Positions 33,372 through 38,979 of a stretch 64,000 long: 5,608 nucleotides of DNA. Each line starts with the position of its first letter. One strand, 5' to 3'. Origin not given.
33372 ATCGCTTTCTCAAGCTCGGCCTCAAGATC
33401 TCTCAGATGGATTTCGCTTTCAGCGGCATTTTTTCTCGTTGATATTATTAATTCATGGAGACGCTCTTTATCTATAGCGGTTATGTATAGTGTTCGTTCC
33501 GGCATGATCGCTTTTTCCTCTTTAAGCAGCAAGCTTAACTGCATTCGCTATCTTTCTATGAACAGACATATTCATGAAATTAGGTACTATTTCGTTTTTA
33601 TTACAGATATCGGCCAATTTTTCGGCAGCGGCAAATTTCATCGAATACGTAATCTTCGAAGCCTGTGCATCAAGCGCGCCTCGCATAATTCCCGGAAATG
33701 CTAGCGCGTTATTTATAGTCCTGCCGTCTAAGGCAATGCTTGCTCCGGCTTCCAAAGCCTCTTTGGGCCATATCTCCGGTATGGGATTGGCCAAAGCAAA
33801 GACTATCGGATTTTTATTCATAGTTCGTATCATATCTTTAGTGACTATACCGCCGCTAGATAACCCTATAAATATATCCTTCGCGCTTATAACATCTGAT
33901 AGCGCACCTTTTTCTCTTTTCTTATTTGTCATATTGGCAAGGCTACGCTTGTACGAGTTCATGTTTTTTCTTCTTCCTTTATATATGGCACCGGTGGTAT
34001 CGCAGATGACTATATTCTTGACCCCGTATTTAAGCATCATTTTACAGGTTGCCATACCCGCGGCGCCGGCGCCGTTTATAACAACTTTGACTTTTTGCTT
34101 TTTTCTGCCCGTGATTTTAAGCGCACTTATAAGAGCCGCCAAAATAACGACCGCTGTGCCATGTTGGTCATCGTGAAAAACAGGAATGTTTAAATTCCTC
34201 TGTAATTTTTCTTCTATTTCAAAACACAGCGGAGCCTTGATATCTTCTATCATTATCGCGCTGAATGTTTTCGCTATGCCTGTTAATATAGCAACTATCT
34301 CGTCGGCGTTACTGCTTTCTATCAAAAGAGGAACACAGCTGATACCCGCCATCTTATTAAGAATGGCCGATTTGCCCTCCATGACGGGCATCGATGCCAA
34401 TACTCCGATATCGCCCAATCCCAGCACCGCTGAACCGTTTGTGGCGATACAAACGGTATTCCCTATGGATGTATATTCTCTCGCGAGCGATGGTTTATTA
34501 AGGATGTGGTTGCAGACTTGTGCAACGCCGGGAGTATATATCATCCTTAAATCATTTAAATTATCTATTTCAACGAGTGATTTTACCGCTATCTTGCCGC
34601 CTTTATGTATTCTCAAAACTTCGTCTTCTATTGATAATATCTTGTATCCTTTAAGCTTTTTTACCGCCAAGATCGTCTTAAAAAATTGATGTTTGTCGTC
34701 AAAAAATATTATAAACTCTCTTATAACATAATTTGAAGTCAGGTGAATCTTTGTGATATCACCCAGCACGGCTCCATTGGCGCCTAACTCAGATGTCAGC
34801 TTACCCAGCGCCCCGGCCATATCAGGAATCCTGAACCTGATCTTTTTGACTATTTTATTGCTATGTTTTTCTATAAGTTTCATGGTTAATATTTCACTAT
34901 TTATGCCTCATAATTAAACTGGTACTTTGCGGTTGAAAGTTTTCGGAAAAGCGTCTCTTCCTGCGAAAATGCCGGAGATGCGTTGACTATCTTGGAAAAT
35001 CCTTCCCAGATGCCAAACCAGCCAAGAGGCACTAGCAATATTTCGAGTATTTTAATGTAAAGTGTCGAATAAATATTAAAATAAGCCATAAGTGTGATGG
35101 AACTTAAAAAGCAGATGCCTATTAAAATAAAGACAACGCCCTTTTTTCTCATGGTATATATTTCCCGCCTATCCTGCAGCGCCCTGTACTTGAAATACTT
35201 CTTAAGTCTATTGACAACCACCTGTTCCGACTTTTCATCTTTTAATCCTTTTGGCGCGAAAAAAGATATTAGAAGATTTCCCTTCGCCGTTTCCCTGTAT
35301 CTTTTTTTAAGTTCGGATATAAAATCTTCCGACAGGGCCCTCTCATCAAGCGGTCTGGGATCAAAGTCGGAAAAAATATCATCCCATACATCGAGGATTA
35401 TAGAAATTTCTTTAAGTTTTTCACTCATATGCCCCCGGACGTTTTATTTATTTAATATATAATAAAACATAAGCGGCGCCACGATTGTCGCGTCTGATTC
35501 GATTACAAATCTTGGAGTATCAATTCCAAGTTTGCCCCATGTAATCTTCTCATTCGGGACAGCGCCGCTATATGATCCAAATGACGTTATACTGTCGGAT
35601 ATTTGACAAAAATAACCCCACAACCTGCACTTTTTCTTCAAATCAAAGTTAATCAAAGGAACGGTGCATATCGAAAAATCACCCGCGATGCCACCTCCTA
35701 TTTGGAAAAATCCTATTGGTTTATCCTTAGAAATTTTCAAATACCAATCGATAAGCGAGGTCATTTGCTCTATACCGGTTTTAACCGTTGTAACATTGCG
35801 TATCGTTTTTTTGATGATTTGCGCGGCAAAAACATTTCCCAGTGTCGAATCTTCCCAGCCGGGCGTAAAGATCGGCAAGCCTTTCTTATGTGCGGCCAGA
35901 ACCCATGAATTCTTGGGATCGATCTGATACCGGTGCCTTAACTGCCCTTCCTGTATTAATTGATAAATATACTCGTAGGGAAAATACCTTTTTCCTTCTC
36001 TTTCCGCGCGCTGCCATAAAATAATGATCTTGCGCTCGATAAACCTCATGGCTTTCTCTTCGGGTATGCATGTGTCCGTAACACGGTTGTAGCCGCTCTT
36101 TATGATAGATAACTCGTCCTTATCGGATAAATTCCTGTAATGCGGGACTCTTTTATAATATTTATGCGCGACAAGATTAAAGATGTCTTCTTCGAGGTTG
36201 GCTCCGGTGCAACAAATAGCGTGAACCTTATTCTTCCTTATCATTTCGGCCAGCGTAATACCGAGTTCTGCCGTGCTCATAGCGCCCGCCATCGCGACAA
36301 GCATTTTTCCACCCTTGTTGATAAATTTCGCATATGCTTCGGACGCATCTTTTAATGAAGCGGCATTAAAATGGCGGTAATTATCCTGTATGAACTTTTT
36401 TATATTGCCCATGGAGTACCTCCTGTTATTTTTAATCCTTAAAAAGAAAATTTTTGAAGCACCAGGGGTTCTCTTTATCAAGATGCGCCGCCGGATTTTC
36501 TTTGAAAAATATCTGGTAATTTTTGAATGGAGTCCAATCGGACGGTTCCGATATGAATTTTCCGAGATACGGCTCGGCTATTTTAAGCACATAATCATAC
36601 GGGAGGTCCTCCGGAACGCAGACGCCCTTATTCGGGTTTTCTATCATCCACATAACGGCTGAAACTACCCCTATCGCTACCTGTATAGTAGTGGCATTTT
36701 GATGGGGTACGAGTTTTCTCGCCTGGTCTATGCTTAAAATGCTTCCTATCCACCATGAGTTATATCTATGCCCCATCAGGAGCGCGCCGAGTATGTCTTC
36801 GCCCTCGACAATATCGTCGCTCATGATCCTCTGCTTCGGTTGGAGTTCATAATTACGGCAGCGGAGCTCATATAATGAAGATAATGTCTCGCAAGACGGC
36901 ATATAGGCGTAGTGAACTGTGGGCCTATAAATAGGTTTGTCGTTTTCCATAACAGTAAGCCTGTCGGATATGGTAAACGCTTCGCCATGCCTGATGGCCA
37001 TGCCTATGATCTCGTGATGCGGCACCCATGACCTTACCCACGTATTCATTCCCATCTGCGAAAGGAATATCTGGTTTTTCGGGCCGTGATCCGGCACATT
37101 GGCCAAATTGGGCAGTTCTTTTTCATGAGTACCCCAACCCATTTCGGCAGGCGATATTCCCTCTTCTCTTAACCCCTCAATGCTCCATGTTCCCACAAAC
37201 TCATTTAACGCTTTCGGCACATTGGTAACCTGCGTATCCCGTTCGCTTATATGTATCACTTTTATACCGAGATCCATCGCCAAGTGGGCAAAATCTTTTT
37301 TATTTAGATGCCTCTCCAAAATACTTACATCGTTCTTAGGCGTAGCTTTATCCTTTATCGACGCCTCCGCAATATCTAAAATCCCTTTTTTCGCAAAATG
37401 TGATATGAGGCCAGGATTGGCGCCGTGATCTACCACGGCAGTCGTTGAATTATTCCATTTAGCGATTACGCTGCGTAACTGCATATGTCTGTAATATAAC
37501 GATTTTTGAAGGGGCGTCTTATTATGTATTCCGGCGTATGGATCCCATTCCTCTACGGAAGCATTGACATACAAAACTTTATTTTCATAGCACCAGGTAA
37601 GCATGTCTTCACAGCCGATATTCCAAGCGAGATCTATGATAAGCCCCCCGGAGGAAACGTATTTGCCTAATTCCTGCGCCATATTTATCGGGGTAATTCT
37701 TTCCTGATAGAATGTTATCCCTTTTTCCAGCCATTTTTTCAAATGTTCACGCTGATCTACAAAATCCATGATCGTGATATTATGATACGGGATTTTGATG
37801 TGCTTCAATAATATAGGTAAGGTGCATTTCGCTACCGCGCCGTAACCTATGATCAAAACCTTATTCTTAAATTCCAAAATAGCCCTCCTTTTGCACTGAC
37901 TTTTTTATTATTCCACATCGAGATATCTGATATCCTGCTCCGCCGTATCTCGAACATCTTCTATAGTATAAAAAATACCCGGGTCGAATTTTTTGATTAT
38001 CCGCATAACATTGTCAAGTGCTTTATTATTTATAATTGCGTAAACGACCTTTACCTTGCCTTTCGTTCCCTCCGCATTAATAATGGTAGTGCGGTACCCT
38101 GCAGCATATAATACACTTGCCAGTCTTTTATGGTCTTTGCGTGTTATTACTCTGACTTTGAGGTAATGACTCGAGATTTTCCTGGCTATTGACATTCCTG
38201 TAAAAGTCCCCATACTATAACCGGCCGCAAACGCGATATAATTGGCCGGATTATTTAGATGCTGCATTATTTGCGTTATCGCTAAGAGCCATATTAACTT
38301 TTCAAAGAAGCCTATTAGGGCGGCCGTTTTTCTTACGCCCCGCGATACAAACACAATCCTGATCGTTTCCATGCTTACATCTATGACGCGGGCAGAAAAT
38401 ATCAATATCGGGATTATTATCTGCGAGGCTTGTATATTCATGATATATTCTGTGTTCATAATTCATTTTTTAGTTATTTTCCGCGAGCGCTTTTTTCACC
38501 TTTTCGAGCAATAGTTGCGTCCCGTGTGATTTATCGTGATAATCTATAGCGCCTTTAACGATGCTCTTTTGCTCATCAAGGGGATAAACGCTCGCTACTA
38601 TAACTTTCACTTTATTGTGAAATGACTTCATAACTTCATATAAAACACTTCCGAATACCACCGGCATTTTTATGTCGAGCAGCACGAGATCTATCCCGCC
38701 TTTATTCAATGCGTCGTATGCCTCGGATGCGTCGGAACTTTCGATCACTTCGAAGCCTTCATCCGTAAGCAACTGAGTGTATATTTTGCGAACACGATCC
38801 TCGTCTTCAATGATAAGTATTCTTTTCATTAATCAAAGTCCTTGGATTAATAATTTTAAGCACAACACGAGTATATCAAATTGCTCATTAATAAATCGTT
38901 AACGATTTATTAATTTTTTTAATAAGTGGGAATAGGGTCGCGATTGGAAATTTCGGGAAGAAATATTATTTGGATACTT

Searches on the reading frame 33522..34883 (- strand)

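Call 55: search_protein_families(library=pfam, proteins=[window:33522-34883:-], max_evalue=0.00001)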
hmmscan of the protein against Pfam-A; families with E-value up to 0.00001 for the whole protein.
window:33522-34883:- (453 aa): 2 families
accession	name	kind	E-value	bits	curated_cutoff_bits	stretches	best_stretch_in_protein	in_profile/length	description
PF00390.24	malic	-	1.5e-22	80.7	23.1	1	108-228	16-182/182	Malic enzyme, N-terminal domain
PF03949.21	Malic_M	-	3.2e-21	76.2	23.5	1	242-437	3-240/258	Malic enzyme, NAD binding domain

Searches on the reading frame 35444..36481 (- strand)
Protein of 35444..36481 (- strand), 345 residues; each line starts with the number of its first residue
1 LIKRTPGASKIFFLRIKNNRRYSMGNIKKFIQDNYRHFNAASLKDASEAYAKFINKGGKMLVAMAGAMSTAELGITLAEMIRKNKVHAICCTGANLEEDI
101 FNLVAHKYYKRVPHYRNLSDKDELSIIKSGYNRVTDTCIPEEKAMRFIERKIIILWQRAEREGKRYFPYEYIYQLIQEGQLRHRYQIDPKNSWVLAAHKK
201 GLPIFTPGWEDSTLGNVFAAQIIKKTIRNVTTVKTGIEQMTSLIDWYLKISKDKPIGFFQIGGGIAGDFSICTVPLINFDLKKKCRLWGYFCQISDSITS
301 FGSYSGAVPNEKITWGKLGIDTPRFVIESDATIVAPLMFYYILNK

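Call 55: search_protein_families(library=pfam, proteins=[window:35444-36481:-], max_evalue=0.00001)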
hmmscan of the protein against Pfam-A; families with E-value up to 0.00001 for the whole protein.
window:35444-36481:- (345 aa): 1 family
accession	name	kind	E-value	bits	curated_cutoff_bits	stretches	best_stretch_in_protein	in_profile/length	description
PF01916.23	DS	-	1.9e-41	142.7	27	1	38-341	11-287/288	Deoxyhypusine synthase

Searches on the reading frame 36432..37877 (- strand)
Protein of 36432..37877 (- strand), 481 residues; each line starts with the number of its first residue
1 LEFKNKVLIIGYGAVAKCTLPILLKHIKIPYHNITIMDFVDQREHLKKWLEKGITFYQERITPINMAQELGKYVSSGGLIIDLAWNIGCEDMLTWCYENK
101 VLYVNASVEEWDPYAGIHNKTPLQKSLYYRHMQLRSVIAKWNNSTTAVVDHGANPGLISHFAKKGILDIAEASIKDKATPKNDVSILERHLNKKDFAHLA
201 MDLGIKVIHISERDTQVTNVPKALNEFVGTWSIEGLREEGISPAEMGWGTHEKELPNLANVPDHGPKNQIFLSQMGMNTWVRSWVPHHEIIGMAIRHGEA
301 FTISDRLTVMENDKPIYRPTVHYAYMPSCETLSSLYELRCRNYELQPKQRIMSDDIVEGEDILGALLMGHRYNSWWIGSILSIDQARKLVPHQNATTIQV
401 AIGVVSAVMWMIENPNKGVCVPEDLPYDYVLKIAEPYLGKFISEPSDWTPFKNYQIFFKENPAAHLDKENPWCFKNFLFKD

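Call 55: search_protein_families(library=pfam, proteins=[window:36432-37877:-], max_evalue=0.00001)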
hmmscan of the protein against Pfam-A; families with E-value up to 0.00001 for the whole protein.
window:36432-37877:- (481 aa): 2 families
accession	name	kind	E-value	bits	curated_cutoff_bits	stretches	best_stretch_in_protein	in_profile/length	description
PF16653.10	Sacchrp_dh_C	-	9.9e-32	111.5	31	1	152-442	1-261/265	Saccharopine dehydrogenase C-terminal domain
PF03435.24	Sacchrp_dh_NADP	-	2.5e-23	83.2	25.1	1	7-148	1-129/129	Saccharopine dehydrogenase NADP binding domain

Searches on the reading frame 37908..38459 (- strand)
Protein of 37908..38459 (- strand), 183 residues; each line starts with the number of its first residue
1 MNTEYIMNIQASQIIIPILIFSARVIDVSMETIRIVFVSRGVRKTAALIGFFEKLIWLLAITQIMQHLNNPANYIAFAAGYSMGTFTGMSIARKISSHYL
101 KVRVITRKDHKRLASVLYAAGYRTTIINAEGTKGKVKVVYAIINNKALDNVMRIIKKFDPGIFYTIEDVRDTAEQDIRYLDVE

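Call 55: search_protein_families(library=pfam, proteins=[window:37908-38459:-], max_evalue=0.00001)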
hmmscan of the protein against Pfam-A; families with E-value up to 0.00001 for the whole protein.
window:37908-38459:- (183 aa): 2 families
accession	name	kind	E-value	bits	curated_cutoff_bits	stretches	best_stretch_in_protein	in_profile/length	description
PF18955.5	DUF5698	-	6.8e-23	81.3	27.5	1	32-89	1-58/58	Domain of unknown function (DUF5698)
PF10035.14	DUF2179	-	2.7e-10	40.3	22.8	1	124-171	3-52/55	Uncharacterized protein conserved in bacteria (DUF2179)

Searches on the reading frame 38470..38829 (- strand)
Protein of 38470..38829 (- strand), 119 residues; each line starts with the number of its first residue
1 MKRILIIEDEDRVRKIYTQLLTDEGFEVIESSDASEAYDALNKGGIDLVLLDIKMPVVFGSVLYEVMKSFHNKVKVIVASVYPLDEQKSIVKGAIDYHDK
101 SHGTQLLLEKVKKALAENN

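Call 55: search_protein_families(library=pfam, proteins=[window:38470-38829:-], max_evalue=0.00001)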
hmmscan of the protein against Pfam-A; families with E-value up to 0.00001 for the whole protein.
window:38470-38829:- (119 aa): 1 family
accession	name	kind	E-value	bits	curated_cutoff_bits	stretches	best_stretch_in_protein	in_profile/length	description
PF00072.30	Response_reg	-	1.5e-17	64.2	30.2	1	4-111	1-110/111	Response regulator receiver domain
